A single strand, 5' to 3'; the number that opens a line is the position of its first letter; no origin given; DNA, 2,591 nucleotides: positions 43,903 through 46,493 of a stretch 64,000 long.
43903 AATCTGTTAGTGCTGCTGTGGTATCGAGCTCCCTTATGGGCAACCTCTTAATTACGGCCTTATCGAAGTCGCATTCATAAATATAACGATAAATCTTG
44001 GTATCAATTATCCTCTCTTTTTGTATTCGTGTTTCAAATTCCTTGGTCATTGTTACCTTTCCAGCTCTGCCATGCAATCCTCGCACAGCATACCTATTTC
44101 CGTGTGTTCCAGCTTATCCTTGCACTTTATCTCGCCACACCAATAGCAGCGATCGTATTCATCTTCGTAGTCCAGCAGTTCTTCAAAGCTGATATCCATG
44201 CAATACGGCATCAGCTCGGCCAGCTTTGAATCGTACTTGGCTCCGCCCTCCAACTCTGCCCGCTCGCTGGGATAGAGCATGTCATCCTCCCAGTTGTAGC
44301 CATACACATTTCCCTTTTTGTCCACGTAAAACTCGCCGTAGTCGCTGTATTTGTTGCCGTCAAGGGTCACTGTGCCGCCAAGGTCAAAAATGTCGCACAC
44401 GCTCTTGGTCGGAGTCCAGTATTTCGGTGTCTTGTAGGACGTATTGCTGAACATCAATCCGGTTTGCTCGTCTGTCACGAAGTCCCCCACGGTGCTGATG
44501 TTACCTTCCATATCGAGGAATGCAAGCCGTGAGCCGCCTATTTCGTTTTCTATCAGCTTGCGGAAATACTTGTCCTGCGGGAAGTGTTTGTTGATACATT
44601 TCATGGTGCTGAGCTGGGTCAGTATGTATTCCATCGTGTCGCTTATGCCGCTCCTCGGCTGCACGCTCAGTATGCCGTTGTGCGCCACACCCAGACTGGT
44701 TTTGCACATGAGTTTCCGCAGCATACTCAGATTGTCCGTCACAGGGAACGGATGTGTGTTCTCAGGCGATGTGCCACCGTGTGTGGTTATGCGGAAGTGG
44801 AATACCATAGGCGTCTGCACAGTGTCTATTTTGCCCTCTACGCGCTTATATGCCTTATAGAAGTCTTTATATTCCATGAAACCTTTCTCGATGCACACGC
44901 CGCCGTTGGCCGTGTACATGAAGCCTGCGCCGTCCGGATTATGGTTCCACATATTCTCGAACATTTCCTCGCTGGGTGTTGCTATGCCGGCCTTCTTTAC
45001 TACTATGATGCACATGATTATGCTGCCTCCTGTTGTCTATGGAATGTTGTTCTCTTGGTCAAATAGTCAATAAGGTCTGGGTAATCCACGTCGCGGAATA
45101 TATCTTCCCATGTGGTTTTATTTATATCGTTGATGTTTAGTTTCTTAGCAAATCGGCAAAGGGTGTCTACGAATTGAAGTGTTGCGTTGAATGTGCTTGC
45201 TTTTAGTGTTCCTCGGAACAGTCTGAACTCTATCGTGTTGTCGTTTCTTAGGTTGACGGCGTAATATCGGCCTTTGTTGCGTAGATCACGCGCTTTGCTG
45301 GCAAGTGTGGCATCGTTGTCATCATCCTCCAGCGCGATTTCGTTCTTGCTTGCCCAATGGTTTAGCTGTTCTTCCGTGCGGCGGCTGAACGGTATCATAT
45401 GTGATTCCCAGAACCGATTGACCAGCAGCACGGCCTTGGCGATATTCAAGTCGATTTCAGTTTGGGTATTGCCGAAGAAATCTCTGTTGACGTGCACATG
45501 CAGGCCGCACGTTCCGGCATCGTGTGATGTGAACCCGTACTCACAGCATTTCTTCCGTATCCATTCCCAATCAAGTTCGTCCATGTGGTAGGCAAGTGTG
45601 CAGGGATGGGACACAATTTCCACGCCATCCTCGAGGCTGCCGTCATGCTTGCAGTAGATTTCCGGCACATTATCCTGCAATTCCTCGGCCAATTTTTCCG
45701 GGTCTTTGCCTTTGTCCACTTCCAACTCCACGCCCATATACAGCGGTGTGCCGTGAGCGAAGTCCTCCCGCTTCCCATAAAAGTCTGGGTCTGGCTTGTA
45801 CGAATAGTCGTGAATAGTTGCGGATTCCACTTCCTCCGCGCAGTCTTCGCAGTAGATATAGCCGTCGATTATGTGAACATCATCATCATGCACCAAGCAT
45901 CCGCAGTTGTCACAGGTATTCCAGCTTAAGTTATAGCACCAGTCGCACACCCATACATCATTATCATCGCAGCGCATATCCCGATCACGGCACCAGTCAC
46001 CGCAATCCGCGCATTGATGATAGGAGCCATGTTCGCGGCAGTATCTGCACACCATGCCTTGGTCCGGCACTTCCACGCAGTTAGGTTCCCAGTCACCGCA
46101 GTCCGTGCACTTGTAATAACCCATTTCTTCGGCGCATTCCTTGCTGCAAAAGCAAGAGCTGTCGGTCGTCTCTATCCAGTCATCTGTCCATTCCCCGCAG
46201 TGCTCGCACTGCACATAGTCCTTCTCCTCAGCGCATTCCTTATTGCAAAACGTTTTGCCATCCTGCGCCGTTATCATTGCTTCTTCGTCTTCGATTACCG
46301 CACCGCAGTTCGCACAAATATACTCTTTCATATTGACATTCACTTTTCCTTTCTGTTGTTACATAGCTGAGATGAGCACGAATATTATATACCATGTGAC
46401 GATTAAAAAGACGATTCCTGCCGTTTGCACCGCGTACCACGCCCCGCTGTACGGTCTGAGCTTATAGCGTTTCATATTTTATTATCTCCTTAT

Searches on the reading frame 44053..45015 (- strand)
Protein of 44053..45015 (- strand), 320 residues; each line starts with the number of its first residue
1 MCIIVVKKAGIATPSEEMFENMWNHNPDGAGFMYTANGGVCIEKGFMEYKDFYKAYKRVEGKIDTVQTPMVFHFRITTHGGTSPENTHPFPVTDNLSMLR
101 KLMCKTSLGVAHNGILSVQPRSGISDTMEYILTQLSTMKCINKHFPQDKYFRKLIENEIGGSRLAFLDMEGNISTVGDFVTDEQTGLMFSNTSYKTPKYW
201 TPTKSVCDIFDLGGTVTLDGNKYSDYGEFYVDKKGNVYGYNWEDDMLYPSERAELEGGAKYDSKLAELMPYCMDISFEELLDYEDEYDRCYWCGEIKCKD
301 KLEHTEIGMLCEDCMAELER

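Call 12: search_protein_families(library=phrogs, proteins=[window:44053-45015:-], max_evalue=0.00001)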
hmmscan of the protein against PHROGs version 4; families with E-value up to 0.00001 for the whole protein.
window:44053-45015:- (320 aa): 1 family
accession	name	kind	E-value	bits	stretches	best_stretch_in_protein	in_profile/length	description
phrog_25883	-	unknown function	1.6e-07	31.8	1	1-213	1-207/299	-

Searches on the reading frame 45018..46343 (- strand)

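Call 12: search_protein_families(library=phrogs, proteins=[window:45018-46343:-], max_evalue=0.00001)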
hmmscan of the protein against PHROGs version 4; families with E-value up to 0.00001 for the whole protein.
window:45018-46343:- (441 aa): 4 families
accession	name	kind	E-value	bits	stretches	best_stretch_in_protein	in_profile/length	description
phrog_16683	-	unknown function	4.3e-71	241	1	134-433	48-336/368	-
phrog_22302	-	unknown function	6.4e-14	52.6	1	142-409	35-275/453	-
phrog_2443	-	other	4.6e-12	46.4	1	232-405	202-369/801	amidoligase enzyme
phrog_7469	-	other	9.2e-07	29.5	1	202-402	18-212/357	amidoligase enzyme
